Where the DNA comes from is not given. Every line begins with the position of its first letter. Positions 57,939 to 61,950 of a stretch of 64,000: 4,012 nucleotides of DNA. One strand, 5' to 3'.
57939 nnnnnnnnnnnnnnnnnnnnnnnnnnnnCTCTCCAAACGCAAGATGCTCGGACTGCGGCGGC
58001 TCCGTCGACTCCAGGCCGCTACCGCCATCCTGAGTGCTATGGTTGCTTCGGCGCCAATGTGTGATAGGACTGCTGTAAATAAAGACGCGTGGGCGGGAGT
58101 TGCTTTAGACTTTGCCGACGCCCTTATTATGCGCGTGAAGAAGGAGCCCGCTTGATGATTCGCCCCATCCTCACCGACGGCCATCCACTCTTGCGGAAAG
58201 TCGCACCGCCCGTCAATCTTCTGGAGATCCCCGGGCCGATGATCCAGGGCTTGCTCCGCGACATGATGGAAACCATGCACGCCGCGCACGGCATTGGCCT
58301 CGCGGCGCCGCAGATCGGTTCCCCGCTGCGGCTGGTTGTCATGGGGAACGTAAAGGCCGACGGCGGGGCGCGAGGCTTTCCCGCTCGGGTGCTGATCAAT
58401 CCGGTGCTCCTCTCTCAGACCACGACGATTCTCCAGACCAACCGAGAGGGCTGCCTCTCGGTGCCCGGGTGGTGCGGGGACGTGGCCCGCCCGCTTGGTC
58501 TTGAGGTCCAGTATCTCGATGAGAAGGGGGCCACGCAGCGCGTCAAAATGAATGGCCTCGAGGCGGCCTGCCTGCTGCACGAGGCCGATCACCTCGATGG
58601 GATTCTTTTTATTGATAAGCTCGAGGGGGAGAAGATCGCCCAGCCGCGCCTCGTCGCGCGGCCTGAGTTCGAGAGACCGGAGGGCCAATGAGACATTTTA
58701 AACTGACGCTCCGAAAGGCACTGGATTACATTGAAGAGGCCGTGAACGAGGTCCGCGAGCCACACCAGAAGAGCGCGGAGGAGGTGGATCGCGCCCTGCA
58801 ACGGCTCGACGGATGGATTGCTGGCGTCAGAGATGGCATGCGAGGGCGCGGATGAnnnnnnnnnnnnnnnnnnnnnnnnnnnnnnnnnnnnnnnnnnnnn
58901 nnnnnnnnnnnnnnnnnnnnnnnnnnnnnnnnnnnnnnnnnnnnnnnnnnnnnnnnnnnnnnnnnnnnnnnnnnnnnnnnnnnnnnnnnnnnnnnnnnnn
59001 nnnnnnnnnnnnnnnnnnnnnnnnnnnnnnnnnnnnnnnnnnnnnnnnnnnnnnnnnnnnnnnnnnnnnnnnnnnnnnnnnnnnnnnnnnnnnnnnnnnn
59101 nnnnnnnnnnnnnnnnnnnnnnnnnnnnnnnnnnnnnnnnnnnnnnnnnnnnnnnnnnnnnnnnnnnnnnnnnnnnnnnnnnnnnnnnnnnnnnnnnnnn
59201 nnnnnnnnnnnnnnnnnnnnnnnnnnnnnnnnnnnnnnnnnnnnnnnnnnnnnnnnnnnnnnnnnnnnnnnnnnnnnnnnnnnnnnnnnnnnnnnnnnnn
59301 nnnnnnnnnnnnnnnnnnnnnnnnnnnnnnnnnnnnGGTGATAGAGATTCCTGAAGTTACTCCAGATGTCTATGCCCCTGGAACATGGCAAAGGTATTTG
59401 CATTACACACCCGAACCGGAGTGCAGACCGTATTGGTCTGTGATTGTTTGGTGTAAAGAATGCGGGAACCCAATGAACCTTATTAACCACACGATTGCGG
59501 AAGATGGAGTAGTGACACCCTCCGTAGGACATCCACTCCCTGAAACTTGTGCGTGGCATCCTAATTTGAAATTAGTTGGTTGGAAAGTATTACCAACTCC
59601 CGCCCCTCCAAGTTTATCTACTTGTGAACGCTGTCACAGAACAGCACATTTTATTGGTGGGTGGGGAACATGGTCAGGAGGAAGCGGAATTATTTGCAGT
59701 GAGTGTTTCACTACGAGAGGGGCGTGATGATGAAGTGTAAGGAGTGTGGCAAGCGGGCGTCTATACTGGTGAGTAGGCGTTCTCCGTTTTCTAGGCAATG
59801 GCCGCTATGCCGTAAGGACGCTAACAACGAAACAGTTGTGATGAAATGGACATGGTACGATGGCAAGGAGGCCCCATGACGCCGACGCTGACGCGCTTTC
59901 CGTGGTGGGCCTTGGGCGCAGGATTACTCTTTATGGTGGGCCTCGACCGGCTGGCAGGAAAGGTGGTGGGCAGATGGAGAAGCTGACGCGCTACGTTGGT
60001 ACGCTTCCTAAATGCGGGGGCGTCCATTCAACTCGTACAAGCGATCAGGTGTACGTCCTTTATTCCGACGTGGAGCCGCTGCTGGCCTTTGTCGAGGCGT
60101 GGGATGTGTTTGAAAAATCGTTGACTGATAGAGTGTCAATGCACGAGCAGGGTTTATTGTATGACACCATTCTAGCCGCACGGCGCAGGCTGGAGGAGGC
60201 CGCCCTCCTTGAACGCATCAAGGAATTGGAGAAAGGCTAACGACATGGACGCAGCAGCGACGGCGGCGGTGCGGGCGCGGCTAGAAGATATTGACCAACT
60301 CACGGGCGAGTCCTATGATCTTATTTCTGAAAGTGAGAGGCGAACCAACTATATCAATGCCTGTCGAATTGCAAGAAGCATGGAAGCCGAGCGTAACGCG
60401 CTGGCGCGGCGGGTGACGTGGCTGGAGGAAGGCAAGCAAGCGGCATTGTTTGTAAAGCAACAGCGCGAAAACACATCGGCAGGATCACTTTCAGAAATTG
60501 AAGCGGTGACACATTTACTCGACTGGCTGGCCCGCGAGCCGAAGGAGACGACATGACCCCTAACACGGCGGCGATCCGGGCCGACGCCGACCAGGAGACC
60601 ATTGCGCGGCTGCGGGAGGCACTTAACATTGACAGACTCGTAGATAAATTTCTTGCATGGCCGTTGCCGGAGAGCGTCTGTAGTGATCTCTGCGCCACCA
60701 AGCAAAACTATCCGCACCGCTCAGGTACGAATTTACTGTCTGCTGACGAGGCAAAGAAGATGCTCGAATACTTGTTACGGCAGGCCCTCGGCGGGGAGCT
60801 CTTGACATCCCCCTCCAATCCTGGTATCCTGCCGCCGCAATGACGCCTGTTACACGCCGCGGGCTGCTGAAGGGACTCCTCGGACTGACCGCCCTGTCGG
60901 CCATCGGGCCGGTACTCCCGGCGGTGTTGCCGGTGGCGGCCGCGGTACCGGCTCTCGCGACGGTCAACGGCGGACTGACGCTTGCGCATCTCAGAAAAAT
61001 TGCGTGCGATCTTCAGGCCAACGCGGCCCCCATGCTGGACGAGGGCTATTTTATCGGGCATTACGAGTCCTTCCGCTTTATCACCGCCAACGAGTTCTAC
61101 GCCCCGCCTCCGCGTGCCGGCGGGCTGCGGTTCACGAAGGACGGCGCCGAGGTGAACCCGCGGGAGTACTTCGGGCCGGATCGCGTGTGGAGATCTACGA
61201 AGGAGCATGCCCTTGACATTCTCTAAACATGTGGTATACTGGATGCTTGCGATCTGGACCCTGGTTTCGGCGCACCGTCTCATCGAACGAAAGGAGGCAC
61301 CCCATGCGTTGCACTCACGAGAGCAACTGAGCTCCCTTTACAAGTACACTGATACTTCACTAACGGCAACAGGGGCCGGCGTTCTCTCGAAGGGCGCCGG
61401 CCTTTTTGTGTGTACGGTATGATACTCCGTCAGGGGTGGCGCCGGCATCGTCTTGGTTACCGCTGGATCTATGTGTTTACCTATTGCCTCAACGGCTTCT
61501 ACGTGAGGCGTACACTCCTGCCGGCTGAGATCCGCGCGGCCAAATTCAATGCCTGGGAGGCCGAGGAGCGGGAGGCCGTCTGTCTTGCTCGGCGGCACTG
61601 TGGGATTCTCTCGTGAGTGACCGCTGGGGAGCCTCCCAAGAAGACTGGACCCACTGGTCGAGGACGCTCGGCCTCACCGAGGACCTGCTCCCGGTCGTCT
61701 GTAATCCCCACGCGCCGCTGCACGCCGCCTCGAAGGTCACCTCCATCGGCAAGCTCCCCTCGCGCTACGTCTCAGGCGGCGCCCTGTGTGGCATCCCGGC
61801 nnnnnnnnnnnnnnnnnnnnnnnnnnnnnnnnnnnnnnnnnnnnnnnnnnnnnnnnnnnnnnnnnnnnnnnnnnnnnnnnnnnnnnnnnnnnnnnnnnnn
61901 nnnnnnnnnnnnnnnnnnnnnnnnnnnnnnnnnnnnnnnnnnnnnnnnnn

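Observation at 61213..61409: Strong promoter, 8-aa ORF and intrinsic terminator: an attenuator or sRNA unit ahead of the primase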

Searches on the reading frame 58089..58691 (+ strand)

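Call 9: search_protein_families(library=pfam, proteins=[window:58089-58691:+], max_evalue=0.01)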
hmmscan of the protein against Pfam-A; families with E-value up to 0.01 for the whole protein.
window:58089-58691:+ (200 aa): 1 family
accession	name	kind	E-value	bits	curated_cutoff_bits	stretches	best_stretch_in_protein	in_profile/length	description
PF01327.26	Pep_deformylase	-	2.3e-44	151.2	22.8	1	24-181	1-153/156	Polypeptide deformylase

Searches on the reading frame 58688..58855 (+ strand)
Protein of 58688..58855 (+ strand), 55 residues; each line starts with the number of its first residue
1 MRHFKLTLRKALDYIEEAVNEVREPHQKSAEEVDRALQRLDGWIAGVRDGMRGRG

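Call 10: search_protein_families(library=pfam, proteins=[window:58688-58855:+], max_evalue=0.01)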
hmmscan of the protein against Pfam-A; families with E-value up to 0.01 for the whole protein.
window:58688-58855:+ (55 aa): 1 family
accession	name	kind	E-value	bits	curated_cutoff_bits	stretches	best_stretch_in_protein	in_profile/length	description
PF04728.18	LPP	-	0.0043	17.8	29.1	1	7-41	11-45/53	Lipoprotein leucine-zipper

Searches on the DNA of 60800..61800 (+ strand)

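Call 4: search_rna_families(source=window, start=61000, end=61800, threshold=evalue, max_evalue=10, show_alignments=3)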
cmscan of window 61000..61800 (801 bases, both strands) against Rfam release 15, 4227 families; matches with E-value up to 10: 3.
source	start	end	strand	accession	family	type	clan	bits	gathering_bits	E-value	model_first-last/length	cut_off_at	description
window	61356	61408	+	RF01388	isrD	Gene; sRNA;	-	16.9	37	1.5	1-51/51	no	isrD Hfq binding RNA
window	61378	61443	+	RF04269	mir-373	Gene; miRNA;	-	15.3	69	9.2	1-69/69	no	mir-373 microRNA precursor family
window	61659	61732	-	RF00222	IRES_Bag1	Cis-reg; IRES;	-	11.4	37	3.3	22-102/370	no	Bag-1 internal ribosome entry site (IRES)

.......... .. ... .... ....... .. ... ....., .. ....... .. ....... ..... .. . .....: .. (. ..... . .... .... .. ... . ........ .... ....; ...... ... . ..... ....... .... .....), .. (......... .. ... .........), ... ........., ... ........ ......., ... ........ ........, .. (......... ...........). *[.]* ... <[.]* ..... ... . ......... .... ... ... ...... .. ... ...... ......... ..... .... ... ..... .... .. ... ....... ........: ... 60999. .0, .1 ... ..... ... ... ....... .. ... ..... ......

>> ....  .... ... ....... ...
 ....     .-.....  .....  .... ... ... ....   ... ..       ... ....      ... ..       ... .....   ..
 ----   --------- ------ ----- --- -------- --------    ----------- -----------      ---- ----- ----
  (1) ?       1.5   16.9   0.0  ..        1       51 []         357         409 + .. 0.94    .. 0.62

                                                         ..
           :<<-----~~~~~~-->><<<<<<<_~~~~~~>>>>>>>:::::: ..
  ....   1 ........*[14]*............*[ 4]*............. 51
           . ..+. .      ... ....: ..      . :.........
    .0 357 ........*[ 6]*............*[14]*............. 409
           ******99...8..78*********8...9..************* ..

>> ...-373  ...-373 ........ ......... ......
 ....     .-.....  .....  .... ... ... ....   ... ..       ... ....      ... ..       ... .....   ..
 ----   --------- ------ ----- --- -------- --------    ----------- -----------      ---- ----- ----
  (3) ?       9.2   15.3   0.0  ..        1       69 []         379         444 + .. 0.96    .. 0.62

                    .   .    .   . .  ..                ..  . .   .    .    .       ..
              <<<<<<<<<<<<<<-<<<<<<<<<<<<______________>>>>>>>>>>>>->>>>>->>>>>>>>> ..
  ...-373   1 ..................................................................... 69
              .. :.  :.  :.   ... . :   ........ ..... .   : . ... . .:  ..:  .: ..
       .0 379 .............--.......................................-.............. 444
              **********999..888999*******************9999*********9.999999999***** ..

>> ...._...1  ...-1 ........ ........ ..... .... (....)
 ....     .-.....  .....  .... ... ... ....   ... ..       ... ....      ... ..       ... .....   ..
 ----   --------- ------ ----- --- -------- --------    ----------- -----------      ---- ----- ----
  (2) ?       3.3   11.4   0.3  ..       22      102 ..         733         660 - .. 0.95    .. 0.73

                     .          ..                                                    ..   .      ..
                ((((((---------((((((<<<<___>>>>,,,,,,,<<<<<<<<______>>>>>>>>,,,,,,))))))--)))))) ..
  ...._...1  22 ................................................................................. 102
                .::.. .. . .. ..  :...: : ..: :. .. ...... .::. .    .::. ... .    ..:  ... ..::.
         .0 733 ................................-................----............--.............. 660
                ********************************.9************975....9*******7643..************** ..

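Call 12: search_dna_similar(query=window:60800-61700:+, collection=phages, mode=distant, max_evalue=0.001)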
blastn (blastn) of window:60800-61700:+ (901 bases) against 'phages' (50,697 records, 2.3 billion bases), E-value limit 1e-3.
No match.

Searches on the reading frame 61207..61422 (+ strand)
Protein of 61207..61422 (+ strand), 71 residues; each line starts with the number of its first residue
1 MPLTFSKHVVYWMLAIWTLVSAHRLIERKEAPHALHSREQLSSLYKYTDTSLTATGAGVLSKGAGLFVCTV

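Call 10: search_protein_families(library=pfam, proteins=[window:61207-61422:+], max_evalue=0.01)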
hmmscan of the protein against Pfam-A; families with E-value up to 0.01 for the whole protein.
window:61207-61422:+ (71 aa): 0 families

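Call 83: find_homologous_proteins(query=window:61207-61419:+, max_evalue=0.001)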
Query window:61207-61419:+ (71 aa): 1 proteins with E <= 0.001 among 1 candidates.
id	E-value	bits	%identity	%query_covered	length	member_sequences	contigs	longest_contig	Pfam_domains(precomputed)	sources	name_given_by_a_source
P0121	4.9e-38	145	99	97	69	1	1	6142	-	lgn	-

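Call 85: find_encoding_contigs(protein=P0121, flank=6000, max_places=3)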
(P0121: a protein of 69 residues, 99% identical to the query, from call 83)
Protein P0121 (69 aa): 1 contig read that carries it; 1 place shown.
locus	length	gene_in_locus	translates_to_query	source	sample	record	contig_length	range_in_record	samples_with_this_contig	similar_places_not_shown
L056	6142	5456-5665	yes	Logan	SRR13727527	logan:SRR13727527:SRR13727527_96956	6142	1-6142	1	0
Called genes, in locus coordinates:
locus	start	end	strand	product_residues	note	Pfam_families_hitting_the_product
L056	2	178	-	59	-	?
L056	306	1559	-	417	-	PF10926:DUF2800, PF12705:PDDEXK_1 (weak)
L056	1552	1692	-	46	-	-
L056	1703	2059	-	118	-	-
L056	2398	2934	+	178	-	PF01327:Pep_deformylase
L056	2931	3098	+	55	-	-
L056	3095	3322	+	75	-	PF15943:YdaS_toxin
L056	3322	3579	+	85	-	-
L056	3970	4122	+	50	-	-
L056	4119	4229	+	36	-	-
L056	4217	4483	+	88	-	-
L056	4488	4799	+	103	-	-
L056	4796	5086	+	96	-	-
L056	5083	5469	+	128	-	-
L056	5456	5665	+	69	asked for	-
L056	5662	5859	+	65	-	-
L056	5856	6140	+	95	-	?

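Call 92: search_protein_families(library=phrogs, proteins=[window:61207-61419:+], max_evalue=0.01)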
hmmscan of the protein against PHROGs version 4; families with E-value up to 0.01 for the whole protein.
window:61207-61419:+ (71 aa): 0 families

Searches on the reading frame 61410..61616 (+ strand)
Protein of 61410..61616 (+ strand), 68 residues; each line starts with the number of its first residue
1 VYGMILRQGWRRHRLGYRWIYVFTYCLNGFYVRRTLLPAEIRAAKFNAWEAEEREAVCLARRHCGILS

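Call 10: search_protein_families(library=pfam, proteins=[window:61410-61616:+], max_evalue=0.01)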
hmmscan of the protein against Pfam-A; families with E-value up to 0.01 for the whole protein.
window:61410-61616:+ (68 aa): 0 families

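Call 84: find_homologous_proteins(query=window:61410-61613:+, max_evalue=0.001)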
Query window:61410-61613:+ (68 aa): 1 proteins with E <= 0.001 among 1 candidates.
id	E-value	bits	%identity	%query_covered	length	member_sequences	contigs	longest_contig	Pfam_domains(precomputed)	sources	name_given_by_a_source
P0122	4.4e-38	146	100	96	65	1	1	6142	-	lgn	-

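Call 92: search_protein_families(library=phrogs, proteins=[window:61410-61613:+], max_evalue=0.01)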
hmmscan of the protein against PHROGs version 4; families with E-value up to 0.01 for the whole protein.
window:61410-61613:+ (68 aa): 0 families
